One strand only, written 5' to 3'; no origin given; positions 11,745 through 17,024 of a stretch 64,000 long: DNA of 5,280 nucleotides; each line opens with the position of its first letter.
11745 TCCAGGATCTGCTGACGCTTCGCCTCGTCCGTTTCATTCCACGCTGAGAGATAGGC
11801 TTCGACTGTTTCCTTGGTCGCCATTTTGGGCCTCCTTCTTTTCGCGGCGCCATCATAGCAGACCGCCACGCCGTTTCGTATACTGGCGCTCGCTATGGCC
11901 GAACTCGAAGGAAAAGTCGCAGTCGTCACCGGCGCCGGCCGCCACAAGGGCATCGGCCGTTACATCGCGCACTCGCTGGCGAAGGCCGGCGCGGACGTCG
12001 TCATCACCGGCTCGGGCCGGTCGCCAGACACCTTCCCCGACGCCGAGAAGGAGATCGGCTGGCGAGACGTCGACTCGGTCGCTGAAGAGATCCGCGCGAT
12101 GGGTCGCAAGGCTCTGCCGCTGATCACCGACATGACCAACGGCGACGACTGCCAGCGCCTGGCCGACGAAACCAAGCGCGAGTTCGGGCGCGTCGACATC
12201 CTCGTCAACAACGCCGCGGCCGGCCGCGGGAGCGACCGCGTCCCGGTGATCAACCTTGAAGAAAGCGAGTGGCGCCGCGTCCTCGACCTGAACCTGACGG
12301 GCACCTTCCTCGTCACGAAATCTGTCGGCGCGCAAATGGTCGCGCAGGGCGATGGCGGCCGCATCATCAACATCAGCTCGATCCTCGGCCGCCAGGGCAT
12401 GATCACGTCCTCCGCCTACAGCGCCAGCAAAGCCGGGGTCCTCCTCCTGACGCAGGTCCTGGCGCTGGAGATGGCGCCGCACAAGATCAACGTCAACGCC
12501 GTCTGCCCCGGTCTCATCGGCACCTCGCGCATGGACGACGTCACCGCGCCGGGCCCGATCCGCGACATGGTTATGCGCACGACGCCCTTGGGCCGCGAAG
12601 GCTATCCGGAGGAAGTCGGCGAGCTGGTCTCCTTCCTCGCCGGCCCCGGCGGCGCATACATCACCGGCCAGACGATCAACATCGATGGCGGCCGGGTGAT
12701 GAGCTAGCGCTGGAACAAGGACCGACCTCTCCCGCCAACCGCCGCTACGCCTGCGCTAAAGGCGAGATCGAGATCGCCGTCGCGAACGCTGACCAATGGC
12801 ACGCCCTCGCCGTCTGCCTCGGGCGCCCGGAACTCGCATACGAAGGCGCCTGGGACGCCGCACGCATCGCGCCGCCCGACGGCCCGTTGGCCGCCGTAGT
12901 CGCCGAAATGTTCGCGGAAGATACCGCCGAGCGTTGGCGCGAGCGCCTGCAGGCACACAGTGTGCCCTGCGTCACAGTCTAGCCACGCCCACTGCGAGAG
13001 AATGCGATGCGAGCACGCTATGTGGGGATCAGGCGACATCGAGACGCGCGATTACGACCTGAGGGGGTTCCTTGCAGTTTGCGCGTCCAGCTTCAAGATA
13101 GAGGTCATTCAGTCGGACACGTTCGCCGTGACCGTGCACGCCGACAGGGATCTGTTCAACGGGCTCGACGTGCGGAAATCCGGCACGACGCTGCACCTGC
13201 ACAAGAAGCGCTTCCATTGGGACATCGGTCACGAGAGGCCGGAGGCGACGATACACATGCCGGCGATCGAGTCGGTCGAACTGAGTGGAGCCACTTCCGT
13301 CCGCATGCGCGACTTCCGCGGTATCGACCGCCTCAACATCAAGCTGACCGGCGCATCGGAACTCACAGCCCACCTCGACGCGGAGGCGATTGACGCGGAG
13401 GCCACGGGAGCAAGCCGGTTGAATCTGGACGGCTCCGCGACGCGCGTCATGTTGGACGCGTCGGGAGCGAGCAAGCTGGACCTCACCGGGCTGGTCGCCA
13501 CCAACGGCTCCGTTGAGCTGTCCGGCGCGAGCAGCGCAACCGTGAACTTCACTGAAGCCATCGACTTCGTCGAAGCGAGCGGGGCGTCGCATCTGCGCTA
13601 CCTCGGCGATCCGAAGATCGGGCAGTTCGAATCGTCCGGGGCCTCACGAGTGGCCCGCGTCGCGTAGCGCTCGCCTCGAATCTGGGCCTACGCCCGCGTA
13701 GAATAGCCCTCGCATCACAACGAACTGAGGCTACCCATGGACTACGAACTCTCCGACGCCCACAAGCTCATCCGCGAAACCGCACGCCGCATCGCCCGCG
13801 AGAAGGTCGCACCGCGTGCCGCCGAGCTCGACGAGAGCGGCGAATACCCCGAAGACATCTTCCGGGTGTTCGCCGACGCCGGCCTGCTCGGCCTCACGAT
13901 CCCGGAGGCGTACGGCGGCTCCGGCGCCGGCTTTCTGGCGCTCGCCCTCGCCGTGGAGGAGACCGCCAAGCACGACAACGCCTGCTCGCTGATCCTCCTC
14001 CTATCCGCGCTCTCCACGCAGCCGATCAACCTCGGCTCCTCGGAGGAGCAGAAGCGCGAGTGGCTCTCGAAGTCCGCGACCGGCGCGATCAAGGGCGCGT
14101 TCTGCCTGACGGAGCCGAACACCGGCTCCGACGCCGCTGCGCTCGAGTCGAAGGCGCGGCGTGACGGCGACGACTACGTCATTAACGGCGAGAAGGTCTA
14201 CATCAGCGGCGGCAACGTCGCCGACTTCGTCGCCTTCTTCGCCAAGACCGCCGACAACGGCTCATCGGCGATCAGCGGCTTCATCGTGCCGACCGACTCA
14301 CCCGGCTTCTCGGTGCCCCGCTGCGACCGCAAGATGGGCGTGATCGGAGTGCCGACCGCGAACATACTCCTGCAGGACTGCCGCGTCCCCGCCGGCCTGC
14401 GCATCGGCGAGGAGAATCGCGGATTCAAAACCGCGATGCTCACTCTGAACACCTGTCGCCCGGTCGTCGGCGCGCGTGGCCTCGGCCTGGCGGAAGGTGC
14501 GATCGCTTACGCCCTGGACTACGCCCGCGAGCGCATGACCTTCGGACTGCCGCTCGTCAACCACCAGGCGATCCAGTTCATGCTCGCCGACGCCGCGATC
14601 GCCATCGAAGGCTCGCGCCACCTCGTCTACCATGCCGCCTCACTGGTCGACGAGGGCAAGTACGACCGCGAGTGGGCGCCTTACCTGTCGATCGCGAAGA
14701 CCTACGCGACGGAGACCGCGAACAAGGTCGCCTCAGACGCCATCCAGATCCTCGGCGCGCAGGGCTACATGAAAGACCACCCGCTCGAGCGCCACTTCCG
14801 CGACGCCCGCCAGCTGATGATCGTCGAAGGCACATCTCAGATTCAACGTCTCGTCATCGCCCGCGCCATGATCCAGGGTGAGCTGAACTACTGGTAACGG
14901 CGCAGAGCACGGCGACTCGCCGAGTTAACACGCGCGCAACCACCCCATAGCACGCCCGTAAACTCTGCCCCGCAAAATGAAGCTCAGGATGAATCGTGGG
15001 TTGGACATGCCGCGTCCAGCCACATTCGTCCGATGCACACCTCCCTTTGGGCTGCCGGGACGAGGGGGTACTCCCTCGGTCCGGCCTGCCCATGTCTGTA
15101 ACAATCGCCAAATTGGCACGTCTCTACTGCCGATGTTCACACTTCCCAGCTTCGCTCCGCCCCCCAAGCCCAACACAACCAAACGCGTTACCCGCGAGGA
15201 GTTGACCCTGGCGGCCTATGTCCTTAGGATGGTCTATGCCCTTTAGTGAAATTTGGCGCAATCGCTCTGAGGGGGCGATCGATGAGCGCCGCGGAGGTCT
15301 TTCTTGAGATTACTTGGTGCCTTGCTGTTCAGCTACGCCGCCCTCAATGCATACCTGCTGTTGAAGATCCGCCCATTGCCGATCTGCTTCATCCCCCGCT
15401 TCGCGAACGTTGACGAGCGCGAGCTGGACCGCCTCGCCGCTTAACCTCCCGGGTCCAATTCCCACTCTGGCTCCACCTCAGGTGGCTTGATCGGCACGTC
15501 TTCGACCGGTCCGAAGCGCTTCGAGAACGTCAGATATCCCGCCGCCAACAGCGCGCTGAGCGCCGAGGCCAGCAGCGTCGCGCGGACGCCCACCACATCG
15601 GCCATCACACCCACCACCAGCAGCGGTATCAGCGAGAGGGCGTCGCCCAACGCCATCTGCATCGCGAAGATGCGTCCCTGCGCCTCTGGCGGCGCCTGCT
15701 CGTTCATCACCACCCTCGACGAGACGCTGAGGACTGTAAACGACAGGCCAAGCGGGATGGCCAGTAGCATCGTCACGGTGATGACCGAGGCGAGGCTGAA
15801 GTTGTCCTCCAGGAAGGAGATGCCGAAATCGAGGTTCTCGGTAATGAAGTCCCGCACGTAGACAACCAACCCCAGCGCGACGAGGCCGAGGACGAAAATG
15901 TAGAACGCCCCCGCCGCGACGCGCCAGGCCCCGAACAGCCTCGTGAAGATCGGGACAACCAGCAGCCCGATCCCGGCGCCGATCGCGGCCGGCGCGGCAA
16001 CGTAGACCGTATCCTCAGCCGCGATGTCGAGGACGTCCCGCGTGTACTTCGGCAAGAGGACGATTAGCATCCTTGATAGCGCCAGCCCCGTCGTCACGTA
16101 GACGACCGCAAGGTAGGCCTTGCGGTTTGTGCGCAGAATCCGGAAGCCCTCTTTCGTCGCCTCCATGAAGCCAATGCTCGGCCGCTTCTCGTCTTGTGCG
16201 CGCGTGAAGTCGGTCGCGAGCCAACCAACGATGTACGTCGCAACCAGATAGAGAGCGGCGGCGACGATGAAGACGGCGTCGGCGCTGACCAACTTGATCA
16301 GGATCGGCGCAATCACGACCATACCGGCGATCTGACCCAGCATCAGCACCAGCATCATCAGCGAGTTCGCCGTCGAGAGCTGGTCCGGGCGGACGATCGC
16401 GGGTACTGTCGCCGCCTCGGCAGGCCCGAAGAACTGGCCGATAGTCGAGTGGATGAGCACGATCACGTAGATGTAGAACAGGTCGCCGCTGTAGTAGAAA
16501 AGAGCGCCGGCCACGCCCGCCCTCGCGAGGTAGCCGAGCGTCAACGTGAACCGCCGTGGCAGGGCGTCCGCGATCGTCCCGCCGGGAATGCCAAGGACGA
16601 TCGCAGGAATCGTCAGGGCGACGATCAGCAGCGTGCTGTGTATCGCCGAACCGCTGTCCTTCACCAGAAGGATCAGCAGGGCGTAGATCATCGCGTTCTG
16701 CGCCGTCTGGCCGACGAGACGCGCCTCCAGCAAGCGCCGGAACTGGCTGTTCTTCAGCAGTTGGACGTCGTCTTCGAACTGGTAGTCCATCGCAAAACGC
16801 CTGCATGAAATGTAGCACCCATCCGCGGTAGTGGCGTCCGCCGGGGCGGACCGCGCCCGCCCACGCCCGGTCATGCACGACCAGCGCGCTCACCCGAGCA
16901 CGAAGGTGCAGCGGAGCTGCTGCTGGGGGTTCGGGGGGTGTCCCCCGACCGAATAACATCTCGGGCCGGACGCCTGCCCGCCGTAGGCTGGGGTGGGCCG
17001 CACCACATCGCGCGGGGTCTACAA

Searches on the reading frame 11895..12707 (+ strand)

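Call 28: search_protein_families(library=pfam, proteins=[window:11895-12707:+], max_evalue=0.0001)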
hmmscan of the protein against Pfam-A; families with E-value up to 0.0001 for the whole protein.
window:11895-12707:+ (270 aa): 3 families
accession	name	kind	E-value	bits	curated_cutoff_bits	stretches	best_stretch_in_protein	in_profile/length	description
PF13561.12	adh_short_C2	-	3.5e-57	194.2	27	1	13-266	1-234/236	Enoyl-(Acyl carrier protein) reductase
PF00106.31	adh_short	-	3.1e-52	177.3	26.6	1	7-215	1-189/195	short chain dehydrogenase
PF08659.16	KR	-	3.1e-08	34.2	22.6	1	11-178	5-152/180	KR domain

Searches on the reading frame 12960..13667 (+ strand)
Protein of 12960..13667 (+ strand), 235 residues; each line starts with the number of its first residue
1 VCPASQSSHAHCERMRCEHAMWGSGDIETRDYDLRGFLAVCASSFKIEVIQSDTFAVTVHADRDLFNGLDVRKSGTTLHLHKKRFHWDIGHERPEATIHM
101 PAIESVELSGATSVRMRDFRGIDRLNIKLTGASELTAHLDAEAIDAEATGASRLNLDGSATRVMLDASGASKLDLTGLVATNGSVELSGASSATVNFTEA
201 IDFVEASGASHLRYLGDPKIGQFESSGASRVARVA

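Call 28: search_protein_families(library=pfam, proteins=[window:12960-13667:+], max_evalue=0.0001)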
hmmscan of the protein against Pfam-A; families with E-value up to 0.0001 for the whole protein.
window:12960-13667:+ (235 aa): 1 family
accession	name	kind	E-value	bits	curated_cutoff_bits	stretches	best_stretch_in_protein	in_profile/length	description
PF10988.14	DUF2807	-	1.7e-29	103.3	24.2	1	43-218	9-181/181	Putative auto-transporter adhesin, head GIN domain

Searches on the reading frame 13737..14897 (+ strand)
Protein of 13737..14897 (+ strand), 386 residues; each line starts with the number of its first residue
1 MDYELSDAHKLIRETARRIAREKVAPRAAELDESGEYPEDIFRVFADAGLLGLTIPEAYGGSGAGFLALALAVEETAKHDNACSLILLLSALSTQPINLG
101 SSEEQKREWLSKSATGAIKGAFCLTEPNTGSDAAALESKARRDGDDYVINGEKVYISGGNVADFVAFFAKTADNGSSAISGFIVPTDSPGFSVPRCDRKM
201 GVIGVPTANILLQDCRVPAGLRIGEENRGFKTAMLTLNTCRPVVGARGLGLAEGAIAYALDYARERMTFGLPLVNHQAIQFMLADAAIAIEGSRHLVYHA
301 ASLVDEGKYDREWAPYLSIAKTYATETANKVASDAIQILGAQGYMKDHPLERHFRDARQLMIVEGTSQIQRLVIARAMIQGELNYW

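Call 28: search_protein_families(library=pfam, proteins=[window:13737-14897:+], max_evalue=0.0001)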
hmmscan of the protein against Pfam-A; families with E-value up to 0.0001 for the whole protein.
window:13737-14897:+ (386 aa): 4 families
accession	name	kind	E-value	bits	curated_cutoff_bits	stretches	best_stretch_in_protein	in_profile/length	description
PF00441.29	Acyl-CoA_dh_1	-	3e-45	154.5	22.4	1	227-378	1-149/150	Acyl-CoA dehydrogenase, C-terminal domain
PF02771.21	Acyl-CoA_dh_N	-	1.2e-30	106.6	22.9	1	6-116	1-112/113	Acyl-CoA dehydrogenase, N-terminal domain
PF02770.24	Acyl-CoA_dh_M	-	1.1e-23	83.7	33.3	1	121-215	1-97/97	Acyl-CoA dehydrogenase, middle domain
PF08028.16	Acyl-CoA_dh_2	-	2.3e-23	83.4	22.7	1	244-359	3-125/134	Acyl-CoA dehydrogenase, C-terminal domain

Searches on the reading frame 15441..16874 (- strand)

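Call 28: search_protein_families(library=pfam, proteins=[window:15441-16874:-], max_evalue=0.0001)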
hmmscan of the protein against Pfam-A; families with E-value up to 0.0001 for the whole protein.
window:15441-16874:- (477 aa): 2 families
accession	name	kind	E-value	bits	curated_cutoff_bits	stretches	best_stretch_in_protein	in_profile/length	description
PF07690.21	MFS_1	-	1.3e-21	77.4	33.4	1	60-411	12-340/347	Major Facilitator Superfamily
PF05977.19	MFS_3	-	4.3e-11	42.4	27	1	40-337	7-304/524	Transmembrane secretion effector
